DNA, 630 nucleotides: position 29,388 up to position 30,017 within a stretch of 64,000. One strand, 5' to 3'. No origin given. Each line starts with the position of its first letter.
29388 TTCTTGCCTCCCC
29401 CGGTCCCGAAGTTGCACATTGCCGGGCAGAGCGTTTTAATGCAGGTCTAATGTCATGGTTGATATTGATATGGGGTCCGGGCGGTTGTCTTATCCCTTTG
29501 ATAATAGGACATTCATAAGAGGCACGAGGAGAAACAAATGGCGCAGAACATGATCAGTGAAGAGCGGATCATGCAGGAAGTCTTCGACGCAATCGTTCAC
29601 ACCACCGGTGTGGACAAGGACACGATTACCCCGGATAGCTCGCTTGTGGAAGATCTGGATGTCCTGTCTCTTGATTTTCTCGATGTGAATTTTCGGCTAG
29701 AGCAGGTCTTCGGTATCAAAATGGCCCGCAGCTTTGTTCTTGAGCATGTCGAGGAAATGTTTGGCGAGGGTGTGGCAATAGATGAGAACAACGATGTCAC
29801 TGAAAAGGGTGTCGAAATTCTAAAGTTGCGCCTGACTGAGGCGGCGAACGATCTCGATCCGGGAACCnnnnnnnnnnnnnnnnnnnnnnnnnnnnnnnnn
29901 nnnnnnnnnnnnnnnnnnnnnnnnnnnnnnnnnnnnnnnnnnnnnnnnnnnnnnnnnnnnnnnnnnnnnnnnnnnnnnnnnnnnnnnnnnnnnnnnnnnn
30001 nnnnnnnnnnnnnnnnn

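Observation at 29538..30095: Carrier protein with a ~100-residue C-terminal extension and a dedicated AcpS in the same operon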

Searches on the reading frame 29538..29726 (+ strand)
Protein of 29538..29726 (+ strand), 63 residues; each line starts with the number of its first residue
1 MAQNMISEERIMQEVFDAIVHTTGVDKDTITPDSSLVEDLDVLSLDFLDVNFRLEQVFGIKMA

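Call 36: search_protein_families(library=ncbifam, proteins=[window:29538-29726:+], max_evalue=0.001)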
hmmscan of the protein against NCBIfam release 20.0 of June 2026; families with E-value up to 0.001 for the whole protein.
seq(63 aa): 10 families
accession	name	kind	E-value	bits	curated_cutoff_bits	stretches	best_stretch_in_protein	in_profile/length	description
NF005079.0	PRK06508.1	equivalog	5.5e-13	49.1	83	1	12-62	5-55/93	acyl carrier protein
NF002148.0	PRK00982.1-2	subfamily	2.4e-10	40.1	71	1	8-62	2-56/79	acyl carrier protein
NF002150.0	PRK00982.1-4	subfamily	9.9e-10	38.5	66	1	7-62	2-57/80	acyl carrier protein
NF002147.0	PRK00982.1-1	equivalog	1.6e-09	37.4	84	1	5-62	2-59/83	acyl carrier protein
TIGR00517.1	acyl_carrier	equivalog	1.4e-08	34.5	70.45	1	9-63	2-56/77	acyl carrier protein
NF003757.0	PRK05350.1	equivalog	2.7e-08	33.8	65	1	5-62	1-58/83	acyl carrier protein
NF040636.1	AcpM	exception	9.1e-08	32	146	1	7-62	2-57/93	meromycolate extension acyl carrier protein AcpM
NF006031.0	PRK08172.1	equivalog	8.9e-07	29.5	76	1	14-62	8-56/82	acyl carrier protein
NF002149.0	PRK00982.1-3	equivalog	1.3e-05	25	106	1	10-61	3-54/78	acyl carrier protein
NF002151.0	PRK00982.1-5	equivalog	1.9e-05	24.7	92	1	11-62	4-55/78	acyl carrier protein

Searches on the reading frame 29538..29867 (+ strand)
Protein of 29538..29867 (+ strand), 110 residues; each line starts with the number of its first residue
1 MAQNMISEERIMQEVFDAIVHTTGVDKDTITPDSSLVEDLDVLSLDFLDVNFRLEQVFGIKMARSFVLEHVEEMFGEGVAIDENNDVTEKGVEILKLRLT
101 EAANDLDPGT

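Call 36: search_protein_families(library=ncbifam, proteins=[window:29538-29801:+], max_evalue=0.001)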
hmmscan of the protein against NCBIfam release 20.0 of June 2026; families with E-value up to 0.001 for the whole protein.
seq(88 aa): 10 families
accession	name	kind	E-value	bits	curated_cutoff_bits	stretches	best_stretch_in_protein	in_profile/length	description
NF005079.0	PRK06508.1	equivalog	3e-13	50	83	1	12-65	5-58/93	acyl carrier protein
NF002148.0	PRK00982.1-2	subfamily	4.1e-10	39.4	71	1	8-63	2-57/79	acyl carrier protein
NF002150.0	PRK00982.1-4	subfamily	1.6e-09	37.8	66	1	7-62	2-57/80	acyl carrier protein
NF002147.0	PRK00982.1-1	equivalog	2.6e-09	36.8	84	1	5-62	2-59/83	acyl carrier protein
TIGR00517.1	acyl_carrier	equivalog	1.5e-08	34.3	70.45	1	9-63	2-56/77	acyl carrier protein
NF003757.0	PRK05350.1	equivalog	2.7e-08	33.8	65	1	5-63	1-59/83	acyl carrier protein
NF040636.1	AcpM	exception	1.7e-07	31.2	146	1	7-62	2-57/93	meromycolate extension acyl carrier protein AcpM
NF006031.0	PRK08172.1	equivalog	9.3e-07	29.4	76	1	14-63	8-57/82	acyl carrier protein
NF002149.0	PRK00982.1-3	equivalog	2e-05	24.4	106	1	10-62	3-55/78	acyl carrier protein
NF002151.0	PRK00982.1-5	equivalog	3e-05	24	92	1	11-63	4-56/78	acyl carrier protein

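Call 59: search_protein_families(library=ncbifam, proteins=[window:29538-29867:+], max_evalue=0.000001)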
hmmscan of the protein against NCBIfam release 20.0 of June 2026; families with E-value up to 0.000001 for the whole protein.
seq(110 aa): 7 families
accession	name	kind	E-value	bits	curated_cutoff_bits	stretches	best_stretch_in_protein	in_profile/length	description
NF005079.0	PRK06508.1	equivalog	5.1e-13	49.2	83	1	12-65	5-58/93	acyl carrier protein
NF002148.0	PRK00982.1-2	subfamily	7.6e-10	38.5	71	1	8-63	2-57/79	acyl carrier protein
NF002150.0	PRK00982.1-4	subfamily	2.8e-09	37.1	66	1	7-63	2-58/80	acyl carrier protein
NF002147.0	PRK00982.1-1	equivalog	5.7e-09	35.7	84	1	5-62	2-59/83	acyl carrier protein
TIGR00517.1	acyl_carrier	equivalog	2.4e-08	33.7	70.45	1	9-63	2-56/77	acyl carrier protein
NF003757.0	PRK05350.1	equivalog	5e-08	33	65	1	5-62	1-58/83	acyl carrier protein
NF040636.1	AcpM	exception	2.5e-07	30.6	146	1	7-62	2-57/93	meromycolate extension acyl carrier protein AcpM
